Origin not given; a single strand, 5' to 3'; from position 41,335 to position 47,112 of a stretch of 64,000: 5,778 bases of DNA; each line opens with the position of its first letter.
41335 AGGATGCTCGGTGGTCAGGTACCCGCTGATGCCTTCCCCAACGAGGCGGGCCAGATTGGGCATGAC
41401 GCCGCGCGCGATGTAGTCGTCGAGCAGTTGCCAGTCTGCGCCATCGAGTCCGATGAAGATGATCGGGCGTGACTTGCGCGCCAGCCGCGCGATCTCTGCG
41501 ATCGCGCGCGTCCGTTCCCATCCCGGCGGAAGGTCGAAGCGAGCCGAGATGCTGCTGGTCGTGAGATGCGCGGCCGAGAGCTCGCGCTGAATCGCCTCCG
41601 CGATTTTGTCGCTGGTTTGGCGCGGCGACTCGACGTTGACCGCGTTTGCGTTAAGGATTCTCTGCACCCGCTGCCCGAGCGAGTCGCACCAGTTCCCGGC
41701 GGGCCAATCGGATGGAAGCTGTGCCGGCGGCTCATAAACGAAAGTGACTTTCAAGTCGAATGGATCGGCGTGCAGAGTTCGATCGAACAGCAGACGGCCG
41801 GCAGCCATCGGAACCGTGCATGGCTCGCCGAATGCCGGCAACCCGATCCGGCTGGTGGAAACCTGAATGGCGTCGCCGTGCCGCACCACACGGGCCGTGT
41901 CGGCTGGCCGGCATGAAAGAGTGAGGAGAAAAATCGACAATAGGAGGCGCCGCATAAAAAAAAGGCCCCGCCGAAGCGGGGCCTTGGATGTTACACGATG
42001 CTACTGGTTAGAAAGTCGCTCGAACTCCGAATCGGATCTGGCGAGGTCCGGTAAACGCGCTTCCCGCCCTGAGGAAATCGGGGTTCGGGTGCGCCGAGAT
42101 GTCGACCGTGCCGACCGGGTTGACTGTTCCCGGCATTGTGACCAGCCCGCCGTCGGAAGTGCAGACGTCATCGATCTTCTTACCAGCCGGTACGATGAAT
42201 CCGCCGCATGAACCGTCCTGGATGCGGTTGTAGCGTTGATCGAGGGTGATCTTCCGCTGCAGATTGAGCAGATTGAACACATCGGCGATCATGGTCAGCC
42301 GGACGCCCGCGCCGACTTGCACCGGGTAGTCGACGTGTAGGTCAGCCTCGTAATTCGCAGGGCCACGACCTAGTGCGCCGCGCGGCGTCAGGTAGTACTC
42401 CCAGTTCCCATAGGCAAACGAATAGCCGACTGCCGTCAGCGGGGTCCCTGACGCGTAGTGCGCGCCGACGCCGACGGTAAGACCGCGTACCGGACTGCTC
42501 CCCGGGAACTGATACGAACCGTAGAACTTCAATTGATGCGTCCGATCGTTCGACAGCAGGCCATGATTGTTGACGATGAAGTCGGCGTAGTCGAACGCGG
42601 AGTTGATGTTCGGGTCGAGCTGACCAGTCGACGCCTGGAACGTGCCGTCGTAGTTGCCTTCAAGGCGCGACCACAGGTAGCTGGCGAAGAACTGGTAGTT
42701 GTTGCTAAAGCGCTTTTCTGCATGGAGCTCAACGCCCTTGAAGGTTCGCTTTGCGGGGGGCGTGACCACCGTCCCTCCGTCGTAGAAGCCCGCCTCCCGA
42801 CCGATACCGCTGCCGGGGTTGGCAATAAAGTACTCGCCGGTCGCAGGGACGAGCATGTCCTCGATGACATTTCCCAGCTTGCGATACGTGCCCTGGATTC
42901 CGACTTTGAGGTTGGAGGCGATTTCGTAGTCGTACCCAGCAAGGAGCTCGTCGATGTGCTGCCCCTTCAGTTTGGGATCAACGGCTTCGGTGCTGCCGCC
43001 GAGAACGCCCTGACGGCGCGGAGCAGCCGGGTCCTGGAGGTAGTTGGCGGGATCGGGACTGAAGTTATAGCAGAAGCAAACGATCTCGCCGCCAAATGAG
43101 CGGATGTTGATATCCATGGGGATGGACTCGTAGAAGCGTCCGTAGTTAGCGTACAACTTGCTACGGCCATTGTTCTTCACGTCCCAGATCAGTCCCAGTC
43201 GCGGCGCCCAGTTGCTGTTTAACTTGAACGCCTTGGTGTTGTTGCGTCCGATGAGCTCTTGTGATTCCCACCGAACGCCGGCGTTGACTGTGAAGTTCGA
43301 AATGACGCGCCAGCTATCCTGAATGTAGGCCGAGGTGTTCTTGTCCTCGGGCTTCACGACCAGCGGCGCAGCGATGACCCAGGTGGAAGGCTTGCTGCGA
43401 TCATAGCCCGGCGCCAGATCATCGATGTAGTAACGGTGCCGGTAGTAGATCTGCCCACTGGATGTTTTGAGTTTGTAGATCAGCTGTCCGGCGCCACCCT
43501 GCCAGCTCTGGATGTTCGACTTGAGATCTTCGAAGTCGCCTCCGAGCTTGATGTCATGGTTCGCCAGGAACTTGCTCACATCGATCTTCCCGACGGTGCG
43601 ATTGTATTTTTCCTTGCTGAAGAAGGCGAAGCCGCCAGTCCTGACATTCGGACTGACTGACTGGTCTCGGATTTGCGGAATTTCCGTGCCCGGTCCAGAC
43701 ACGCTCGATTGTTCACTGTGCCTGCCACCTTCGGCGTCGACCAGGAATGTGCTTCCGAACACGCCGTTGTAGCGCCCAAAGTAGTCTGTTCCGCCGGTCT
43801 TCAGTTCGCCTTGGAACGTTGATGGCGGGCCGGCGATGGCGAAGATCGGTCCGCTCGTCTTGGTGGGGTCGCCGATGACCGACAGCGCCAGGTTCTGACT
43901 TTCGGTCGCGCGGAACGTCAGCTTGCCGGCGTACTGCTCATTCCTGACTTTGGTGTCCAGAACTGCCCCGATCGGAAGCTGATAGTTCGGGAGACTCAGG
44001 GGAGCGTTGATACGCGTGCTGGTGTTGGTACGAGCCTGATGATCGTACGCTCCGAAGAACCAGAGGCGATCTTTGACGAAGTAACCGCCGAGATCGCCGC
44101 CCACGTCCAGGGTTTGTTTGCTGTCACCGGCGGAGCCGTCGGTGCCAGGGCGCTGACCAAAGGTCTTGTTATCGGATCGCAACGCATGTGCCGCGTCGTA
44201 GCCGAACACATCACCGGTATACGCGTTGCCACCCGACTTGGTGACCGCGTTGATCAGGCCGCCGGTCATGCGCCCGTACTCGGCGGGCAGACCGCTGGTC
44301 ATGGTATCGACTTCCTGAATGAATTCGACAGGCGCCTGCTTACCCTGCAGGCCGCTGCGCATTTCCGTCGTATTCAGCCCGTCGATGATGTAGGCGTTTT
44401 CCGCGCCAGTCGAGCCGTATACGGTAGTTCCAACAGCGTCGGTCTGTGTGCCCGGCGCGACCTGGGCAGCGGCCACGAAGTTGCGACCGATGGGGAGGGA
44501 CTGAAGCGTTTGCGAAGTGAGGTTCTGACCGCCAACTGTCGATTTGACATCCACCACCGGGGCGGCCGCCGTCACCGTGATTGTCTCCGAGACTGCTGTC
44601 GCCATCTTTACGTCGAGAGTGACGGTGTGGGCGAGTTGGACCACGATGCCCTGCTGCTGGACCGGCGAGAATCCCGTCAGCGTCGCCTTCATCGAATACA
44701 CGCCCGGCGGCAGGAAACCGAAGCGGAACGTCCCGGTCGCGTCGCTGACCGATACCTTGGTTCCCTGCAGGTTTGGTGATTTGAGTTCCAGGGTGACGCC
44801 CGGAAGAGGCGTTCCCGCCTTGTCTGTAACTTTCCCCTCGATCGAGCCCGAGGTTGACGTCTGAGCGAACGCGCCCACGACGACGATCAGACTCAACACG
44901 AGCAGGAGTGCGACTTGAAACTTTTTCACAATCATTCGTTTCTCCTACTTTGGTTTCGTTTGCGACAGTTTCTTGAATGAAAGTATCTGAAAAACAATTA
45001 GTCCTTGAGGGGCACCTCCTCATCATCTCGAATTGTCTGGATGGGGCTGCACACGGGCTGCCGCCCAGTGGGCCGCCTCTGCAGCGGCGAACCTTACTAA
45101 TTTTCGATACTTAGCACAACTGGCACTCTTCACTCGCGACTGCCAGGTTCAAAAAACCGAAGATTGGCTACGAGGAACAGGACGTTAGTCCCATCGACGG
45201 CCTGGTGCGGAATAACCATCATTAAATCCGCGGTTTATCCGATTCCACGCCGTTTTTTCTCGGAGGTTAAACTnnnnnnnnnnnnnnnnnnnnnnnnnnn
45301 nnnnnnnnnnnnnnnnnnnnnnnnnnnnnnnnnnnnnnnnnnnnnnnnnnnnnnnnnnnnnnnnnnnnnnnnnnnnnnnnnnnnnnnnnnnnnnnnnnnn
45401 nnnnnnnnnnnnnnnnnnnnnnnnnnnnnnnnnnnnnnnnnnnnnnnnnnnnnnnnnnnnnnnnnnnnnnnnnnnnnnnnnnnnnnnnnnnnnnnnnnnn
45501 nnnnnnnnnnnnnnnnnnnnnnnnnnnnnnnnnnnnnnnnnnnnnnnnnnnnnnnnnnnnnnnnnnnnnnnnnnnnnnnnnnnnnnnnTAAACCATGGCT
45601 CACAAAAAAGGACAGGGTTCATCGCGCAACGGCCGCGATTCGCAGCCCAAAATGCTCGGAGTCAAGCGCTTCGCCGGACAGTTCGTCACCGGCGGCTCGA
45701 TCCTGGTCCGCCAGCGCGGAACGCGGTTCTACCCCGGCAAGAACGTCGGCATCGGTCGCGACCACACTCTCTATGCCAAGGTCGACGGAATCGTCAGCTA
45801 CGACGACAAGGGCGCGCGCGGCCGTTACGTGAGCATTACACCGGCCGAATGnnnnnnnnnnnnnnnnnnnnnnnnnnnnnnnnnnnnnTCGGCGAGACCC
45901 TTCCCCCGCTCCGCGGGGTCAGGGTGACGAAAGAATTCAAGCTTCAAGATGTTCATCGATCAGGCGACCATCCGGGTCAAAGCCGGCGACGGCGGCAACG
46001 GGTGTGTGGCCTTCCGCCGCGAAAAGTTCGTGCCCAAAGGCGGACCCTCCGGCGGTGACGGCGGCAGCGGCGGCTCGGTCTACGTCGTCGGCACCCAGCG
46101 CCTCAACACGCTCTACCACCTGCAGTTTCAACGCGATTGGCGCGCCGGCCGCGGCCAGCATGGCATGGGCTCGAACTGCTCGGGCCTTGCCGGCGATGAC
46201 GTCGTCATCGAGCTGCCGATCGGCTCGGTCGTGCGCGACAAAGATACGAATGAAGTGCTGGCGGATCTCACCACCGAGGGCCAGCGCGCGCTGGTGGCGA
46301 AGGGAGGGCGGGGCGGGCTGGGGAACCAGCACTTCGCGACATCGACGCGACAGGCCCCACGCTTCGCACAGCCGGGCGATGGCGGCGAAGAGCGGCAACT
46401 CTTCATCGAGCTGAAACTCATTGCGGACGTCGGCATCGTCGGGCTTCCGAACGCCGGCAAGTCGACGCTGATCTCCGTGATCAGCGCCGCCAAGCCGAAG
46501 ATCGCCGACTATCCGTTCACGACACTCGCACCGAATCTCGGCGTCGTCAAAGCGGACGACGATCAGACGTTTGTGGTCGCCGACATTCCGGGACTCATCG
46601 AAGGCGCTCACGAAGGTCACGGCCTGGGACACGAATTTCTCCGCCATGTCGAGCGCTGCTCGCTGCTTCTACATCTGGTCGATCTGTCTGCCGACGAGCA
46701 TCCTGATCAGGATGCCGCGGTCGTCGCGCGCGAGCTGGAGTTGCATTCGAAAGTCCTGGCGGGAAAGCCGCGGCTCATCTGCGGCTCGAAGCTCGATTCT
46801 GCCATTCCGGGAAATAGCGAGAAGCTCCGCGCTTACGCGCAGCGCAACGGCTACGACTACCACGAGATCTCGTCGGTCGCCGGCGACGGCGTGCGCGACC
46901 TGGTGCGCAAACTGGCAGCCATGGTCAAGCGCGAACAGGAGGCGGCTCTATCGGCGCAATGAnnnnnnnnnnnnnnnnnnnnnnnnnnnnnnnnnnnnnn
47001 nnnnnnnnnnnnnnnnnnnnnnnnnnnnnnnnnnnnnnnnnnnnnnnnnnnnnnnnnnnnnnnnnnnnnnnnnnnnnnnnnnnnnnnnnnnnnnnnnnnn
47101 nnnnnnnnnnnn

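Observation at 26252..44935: Accessory surface-protein island: 3 CarboxypepD_reg TBDR-like OMPs, 2 AlkP-superfamily/TPR fusion proteins and 3 tandem TIGR03436-type VWFA-related paralogs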

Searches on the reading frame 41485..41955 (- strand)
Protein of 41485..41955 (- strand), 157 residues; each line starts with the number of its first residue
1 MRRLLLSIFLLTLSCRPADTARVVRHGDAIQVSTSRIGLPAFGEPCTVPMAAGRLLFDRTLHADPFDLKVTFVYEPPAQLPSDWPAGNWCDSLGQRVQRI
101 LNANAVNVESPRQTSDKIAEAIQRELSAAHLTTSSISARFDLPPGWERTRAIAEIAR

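Call 50: predict_structure(alignment_id=A4)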
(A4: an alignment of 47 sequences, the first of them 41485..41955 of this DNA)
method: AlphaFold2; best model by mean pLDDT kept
length: 157 residues; sequences in the alignment: 47
mean_pLDDT: 87.3   pTM: 0.80
mean pLDDT of the five models: 87.3, 87.1, 86.1, 85.3, 84.5
residues with pLDDT >= 90: 101; 70-90: 28; 50-70: 26; < 50: 2
segments of 3 or more residues with pLDDT < 50: none
pLDDT, mean of each block of 10 residues (from residue 1): 64 68 95 84 92 97 92 97 97 98 87 94 98 97 74 53
secondary structure, 60 per line:
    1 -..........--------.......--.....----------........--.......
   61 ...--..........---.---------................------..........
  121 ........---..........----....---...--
elements in order: H2-11 E20-26 E29-33 E44-51 E54-63 E66-75 H89-104 H111-128 E132-141 H146-149

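Call 53: fold_search(model_id=the predicted structure, library=pdb)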
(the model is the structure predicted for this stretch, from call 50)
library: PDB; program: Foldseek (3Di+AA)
matches with E <= 10: 156; with E <= 0.001: 0
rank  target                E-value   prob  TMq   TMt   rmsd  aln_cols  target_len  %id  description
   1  9vvg_A                1.6e-02  0.95  0.41  0.26   7.9       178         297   15  Cryo-EM structure of the erlin1/2 complex purified using GDN and CHS (released 2026-03-25)
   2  9bq2_B                1.6e-02  0.93  0.36  0.18   8.7       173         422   10  Structure of the flotillin complex in a native membrane environment (released 2024-07-24)
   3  9oh9_A                1.6e-02  0.82  0.32  0.23   9.7       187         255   10  Human Stomatin Complex in Native Membrane Vesicles (released 2025-08-13)
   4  7vhq_E                2.1e-02  0.77  0.33  0.22  10.0       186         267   13  Structural insights into the membrane microdomain organization by SPFH family proteins (released 2022-01-19)
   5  8rrh_B                2.5e-02  0.96  0.42  0.26   8.3       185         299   13  The human prohibitin complex (released 2024-12-18)
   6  9oh9_B                4.0e-02  0.72  0.34  0.24   9.0       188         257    9  Human Stomatin Complex in Native Membrane Vesicles (released 2025-08-13)
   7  9l3g_a                5.8e-02  0.63  0.32  0.15  10.2       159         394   11  Structure of the flotillin complex (released 2025-12-24)
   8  6ahq_N                9.8e-02  0.35  0.17  0.25  10.3       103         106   16  Structure of the 40-167 fragment of FliL (released 2019-03-06)
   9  3bk6_B                2.5e-01  0.75  0.40  0.43   5.9       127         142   11  Crystal structure of a core domain of stomatin from Pyrococcus horikoshii (released 2008-02-19)
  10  9l3g_A                2.5e-01  0.60  0.40  0.18   8.0       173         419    9  Structure of the flotillin complex (released 2025-12-24)
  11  4fvj_E                3.0e-01  0.33  0.27  0.34   7.7       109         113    9  SPFH domain of the mouse stomatin (Crystal form 2) (released 2012-08-15)
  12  4fvg                  3.2e-01  0.63  0.33  0.42   5.4       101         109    8  SPFH domain of mouse stomatin (Crystal form 3) (released 2012-08-15)
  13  5xyi_B                3.6e-01  0.54  0.35  0.27   7.0       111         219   14  Small subunit of Trichomonas vaginalis ribosome (released 2017-08-30)
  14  4fvj_D                3.6e-01  0.35  0.28  0.36   7.6       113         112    6  SPFH domain of the mouse stomatin (Crystal form 2) (released 2012-08-15)
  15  8jx6_A                3.6e-01  0.08  0.17  0.08  14.5       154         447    9  Deep-Sea Helicase 9 (DSH9) (released 2023-07-26)
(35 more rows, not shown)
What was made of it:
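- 39658..41955 (-): NDOM-phosphodiesterase-TPR protein: N-terminal anchor, SPFH/FliL-like NDOM (~20-150), NPP-type catalytic domain with conserved GLDGxDW / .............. / GTDxxGH / SDHGF motifs, C-terminal TPR. Calls 50 and 53: NDOM model and fold hits.
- On SPFH / Band 7 / FliL: The seven best PDB fold hits are all SPFH proteins, followed by FliL, but at E 0.016-0.1 and TM 0.3-0.4 (calls 50, 53).
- The SPFH-like assignment of NDOM is weak (Foldseek E 0.016, TM about 0.4, call 53).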

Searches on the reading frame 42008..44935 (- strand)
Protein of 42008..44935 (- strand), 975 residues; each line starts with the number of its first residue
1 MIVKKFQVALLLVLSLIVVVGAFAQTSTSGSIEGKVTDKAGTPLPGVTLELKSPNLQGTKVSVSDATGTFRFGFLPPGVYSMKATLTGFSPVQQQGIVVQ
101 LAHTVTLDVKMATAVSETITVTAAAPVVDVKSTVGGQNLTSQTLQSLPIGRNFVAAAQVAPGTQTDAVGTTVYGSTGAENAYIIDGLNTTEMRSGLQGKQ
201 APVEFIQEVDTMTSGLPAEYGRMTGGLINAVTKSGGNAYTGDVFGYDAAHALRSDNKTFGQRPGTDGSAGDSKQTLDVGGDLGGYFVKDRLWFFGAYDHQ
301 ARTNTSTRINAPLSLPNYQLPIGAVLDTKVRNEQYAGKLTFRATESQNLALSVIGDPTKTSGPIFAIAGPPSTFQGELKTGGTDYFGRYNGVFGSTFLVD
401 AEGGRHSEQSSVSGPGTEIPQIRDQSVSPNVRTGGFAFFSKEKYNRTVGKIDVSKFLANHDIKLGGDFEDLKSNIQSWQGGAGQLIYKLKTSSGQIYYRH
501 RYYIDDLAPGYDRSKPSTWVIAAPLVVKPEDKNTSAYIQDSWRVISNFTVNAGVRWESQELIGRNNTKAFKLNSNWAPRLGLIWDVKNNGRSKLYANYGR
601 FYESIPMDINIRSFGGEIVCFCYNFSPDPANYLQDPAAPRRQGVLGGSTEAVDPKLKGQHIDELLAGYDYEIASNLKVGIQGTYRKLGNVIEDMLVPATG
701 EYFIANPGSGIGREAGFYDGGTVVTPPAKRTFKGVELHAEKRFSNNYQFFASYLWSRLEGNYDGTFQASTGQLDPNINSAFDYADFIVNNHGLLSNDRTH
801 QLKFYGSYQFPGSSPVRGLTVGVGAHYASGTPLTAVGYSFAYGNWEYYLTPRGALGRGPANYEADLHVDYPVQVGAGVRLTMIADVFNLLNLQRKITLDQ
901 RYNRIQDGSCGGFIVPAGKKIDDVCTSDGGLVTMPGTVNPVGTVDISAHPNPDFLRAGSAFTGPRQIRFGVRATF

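Call 3: search_protein_families(library=pfam, proteins=[window:42008-44935:-], max_evalue=0.01)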
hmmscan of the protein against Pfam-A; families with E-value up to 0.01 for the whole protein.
window:42008-44935:- (975 aa): 5 families
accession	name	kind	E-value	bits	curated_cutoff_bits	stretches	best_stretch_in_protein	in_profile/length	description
PF25183.1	OMP_b-brl_4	-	9.1e-39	133.9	30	3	329-567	151-403/838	Outer membrane beta barrel domain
PF13620.12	CarboxypepD_reg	-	2.6e-17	63.4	32.3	1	31-111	1-81/82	Carboxypeptidase regulatory-like domain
PF13715.12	CarbopepD_reg_2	-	6.6e-07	29.7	32.2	1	32-114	1-79/88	CarboxypepD_reg-like domain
PF17802.7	SpaA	-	0.00021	21.8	23.1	1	31-89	2-65/91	Prealbumin-like fold domain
PF17210.9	SdrD_B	-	0.0017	19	29.7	1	37-92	17-73/112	SdrD B-like domain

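Call 4: search_protein_families(library=ncbifam, proteins=[window:42008-44935:-], max_evalue=0.01)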
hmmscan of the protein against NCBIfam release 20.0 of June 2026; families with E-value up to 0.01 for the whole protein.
window:42008-44935:- (975 aa): 2 families
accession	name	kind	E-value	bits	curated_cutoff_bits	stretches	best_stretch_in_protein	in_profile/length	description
TIGR01786.1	TonB-hemlactrns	subfamily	0.0024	16.3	323.75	1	494-591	383-453/719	TonB-dependent hemoglobin/transferrin/lactoferrin family receptor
NF049945.1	TonB_dep_FCYXU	equivalog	0.0034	16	825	1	532-567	381-416/697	TonB-dependent receptor, FCYXU motif-type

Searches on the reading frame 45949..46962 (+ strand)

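Call 7: search_protein_families(library=pfam, proteins=[window:45949-46962:+], max_evalue=0.001)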
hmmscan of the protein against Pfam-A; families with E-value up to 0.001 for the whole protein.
window:45949-46962:+ (337 aa): 3 families
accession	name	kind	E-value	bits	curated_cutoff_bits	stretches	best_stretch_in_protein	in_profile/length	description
PF01018.28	GTP1_OBG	-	4.6e-61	205.4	27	1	3-157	1-155/155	GTP1/OBG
PF01926.29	MMR_HSR1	-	3.3e-25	88.8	21.9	1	160-259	1-97/113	50S ribosome-binding GTPase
PF02421.24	FeoB_N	-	8.4e-08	32.3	27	1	161-216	3-57/156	Ferrous iron transport protein B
